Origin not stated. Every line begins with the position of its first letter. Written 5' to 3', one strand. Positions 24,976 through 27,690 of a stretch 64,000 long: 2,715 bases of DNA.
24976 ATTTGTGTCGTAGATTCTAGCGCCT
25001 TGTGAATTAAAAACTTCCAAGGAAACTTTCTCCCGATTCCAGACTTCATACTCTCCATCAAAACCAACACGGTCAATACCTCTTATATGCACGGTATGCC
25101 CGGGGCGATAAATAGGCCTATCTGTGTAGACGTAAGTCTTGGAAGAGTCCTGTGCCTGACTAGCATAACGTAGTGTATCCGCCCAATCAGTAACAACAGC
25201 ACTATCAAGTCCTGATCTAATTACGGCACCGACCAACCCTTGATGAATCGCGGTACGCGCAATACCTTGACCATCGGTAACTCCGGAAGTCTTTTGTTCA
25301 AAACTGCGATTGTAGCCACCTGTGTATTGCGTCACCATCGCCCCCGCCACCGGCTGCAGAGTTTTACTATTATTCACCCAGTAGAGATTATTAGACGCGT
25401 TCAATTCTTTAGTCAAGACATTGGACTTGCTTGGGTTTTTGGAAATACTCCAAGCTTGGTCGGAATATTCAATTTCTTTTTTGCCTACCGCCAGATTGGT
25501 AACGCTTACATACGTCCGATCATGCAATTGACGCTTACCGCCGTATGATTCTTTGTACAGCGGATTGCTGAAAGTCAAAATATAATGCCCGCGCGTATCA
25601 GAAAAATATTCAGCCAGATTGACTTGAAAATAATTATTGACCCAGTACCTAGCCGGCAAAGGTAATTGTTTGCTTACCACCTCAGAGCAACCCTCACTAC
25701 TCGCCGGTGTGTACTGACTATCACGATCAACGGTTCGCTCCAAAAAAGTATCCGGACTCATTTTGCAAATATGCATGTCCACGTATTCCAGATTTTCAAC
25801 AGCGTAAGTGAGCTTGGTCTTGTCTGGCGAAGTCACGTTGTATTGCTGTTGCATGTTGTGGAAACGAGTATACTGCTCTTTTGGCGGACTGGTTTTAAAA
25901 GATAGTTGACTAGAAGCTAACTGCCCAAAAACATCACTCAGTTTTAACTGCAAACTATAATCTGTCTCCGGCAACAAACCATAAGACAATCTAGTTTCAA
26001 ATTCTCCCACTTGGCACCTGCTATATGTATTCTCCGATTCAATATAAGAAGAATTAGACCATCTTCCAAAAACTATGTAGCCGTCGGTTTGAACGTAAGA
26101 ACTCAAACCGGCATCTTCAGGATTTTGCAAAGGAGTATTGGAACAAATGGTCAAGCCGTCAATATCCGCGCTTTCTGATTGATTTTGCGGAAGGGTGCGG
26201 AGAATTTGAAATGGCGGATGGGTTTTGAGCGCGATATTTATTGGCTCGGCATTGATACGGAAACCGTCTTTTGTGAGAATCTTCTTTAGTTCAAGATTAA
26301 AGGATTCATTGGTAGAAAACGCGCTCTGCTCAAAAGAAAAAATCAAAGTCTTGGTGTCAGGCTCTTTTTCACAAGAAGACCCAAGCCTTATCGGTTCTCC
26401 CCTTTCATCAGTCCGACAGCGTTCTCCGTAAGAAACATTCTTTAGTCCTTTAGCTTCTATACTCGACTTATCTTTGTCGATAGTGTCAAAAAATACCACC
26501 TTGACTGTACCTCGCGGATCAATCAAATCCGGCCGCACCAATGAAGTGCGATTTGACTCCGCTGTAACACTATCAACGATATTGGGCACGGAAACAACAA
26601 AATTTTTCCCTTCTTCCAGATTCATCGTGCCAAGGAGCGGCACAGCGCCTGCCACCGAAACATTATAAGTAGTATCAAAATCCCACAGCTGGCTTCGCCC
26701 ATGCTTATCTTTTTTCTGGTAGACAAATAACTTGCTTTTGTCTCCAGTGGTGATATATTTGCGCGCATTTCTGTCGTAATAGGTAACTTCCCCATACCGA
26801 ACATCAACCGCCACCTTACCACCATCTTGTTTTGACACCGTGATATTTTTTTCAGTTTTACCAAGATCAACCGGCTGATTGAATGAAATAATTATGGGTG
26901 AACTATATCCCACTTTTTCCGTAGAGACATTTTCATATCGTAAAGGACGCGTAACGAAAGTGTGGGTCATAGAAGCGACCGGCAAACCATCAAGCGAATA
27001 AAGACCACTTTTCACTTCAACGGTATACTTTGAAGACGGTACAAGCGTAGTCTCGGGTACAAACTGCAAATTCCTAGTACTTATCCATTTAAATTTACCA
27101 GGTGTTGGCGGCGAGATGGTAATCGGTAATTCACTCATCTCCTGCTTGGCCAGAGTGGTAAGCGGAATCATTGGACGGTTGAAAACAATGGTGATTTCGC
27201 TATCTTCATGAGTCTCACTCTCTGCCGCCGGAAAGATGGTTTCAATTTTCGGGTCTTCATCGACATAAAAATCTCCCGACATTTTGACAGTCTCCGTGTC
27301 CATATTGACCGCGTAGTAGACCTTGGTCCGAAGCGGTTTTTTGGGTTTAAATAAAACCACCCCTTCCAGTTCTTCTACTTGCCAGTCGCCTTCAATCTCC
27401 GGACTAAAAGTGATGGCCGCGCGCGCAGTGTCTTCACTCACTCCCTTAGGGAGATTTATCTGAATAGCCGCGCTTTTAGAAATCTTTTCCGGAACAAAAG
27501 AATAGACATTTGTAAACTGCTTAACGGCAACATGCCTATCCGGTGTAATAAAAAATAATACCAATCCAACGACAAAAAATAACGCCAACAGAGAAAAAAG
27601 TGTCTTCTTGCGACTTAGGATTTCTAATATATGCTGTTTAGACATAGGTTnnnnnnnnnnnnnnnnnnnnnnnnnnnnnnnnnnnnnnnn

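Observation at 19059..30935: Alpha-2-macroglobulin / class A PBP / PG-binding surface protein cluster with unusual convergent overlap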

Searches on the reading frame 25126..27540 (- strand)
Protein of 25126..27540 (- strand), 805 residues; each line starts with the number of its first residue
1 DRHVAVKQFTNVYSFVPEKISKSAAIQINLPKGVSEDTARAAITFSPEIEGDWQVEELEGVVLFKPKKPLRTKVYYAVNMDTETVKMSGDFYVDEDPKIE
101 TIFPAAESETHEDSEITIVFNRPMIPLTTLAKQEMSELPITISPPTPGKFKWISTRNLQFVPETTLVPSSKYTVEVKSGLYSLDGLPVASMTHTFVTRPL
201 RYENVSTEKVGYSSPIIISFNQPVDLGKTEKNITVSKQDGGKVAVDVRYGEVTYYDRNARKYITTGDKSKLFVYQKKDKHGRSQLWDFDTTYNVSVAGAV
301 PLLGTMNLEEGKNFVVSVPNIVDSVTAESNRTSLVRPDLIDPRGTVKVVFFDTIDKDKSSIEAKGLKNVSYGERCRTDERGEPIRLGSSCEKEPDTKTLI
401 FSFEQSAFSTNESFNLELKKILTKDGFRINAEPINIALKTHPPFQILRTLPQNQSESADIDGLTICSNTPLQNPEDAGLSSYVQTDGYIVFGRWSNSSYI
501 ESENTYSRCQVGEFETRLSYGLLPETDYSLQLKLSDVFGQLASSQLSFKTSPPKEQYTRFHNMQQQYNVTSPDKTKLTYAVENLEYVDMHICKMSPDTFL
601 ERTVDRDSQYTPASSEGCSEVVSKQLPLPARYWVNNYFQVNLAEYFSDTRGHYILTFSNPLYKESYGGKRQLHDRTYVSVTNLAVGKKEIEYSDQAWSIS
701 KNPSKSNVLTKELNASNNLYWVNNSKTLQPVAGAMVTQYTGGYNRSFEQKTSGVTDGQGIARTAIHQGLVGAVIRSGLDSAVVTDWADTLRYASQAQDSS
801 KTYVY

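Call 58: predict_structure(alignment_id=A3)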
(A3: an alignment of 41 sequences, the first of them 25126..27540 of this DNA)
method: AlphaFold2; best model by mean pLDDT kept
length: 805 residues; sequences in the alignment: 41
mean_pLDDT: 88.3   pTM: 0.59
mean pLDDT of the five models: 88.3, 88.1, 86.4, 86.0, 85.9
residues with pLDDT >= 90: 497; 70-90: 257; 50-70: 25; < 50: 26
segments of 3 or more residues with pLDDT < 50: 1-11, 791-805
pLDDT, mean of each block of 10 residues (from residue 1): 36 74 89 85 89 81 90 90 84 91 93 94 80 75 92 91 93 92 88 94 88 92 94 91 93 88 92 93 90 94 92 91 93 93 95 93 95 90 86 95 94 95 90 93 95 89 95 92 91 92 89 94 91 95 94 82 87 93 93 95 90 93 92 89 95 95 79 94 89 62 76 86 92 95 85 93 89 94 79 44 39
secondary structure, 60 per line:
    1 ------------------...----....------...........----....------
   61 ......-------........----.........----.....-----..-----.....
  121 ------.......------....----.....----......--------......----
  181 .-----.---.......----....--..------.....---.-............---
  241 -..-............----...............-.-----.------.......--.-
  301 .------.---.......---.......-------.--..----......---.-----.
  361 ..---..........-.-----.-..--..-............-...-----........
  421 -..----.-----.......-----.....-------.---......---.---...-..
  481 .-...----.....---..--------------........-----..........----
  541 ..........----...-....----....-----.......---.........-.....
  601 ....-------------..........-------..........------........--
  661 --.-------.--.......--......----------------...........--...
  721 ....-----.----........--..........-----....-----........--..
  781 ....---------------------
elements in order (helices of 4 or more, strands of 3 or more residues): E19-21 E26-29 H36-42 E43-46 E51-54 E61-66 E74-81 E86-94 E99-103 E116-120 H127-133 E140-143 E148-152 E157-162 E171-176 E191-197 E202-205 E216-220 H226-232 E233-237 E245-256 E261-275 E290-296 E312-318 E322-328 E345-350 E360-362 E366-375 E392-403 E413-420 E434-440 E446-450 E462-467 E483-485 E490-494 E514-521 E527-536 E541-550 E559-562 E567-570 E576-582 E586-594 H596-604 E618-627 E635-641 E651-658 E674-680 E683-688 H705-715 E718-724 E735-742 E745-754 E760-763 E769-776 E779-784

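Call 60: fold_search(model_id=the predicted structure, library=pdb)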
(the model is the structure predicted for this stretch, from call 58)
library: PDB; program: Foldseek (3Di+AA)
matches with E <= 10: 1688; with E <= 0.001: 342
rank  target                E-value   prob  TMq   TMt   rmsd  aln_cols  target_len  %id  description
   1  9ba4_A                4.4e-13  1.00  0.11  0.10  36.1       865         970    9  Full-length cross-linked Contactin 2 (CNTN2) (released 2024-07-17)
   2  3b43                  8.1e-13  1.00  0.11  0.14  31.7       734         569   10  I-band fragment I65-I70 from titin (released 2008-01-22)
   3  9flp_A                6.6e-12  1.00  0.13  0.12  67.8       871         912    9  CryoEM structure of the neck (1403-2314) in the grappling hook protein A (GhpA) in the bacterium Aureispira sp. CCB-QB (released 2024-10-16)
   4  9hcj_10               7.5e-12  1.00  0.19  0.11  33.8       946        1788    9  D. discoideum nuclear pore complex (released 2024-12-25)
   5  8k53_A                1.4e-11  1.00  0.13  0.13  35.8       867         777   10  Structure of the Dimeric Human CNTN2 Ig 1-6-FNIII 1-2 Domain in an Asymmetric State (released 2023-12-06)
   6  7som_D                4.2e-11  1.00  0.12  0.09  29.9       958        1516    9  Ciliary C2 central pair apparatus isolated from Chlamydomonas reinhardtii (released 2022-04-13)
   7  9gos                  5.6e-11  1.00  0.13  0.05  24.1       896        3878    9  CryoEM structure of the native Chlamydomonas reinhardtii Flagella Membrane Glycoprotein 1B. (released 2025-05-07)
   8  9g93_A                8.1e-11  1.00  0.13  0.16  32.4       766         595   11  CryoET structure of the in vitro grown Bacillus anthracis Sap S-layer (released 2024-12-18)
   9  8k3j_A                8.4e-11  1.00  0.13  0.16  35.3       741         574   11  Structure of human CNTN2 immunoglobulin domains 1-6 homo-dimer (released 2024-07-17)
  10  9ijj_4H               1.1e-10  1.00  0.12  0.04  53.3       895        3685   10  In situ structure of the central apparatus in mouse sperm axoneme. (released 2025-06-04)
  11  8a0y_A                1.2e-10  1.00  0.14  0.17  34.6       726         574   11  Crystal structure of mouse contactin 2 immunoglobulin domains (released 2023-11-01)
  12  7q1y_A                2.8e-10  1.00  0.15  0.10  46.7       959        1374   11  X-ray structure of human A2ML1 (released 2022-04-20)
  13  7ok5_A                3.4e-10  1.00  0.13  0.16  37.3       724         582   11  Crystal structure of mouse neurofascin 155 immunoglobulin domains (released 2022-12-14)
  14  7s63_A                4.3e-10  1.00  0.12  0.08  43.4       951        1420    8  Native-form oocyte/egg Alpha-2-Macroglobulin (A2Moo) tetramer (released 2022-01-05)
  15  7s62                  5.9e-10  1.00  0.15  0.11  46.0       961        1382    8  Locally refined protomer structure of native-form oocyte/egg Alpha-2-Macroglobulin (A2Moo) tetramer (released 2022-01-05)
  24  4zjg                  1.9e-09  1.00  0.25  0.56   8.1       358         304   11  Crystal structure of native alpha-2-macroglobulin from Escherichia coli spanning domains MG0-NIE-MG1. (released 2015-06-10)
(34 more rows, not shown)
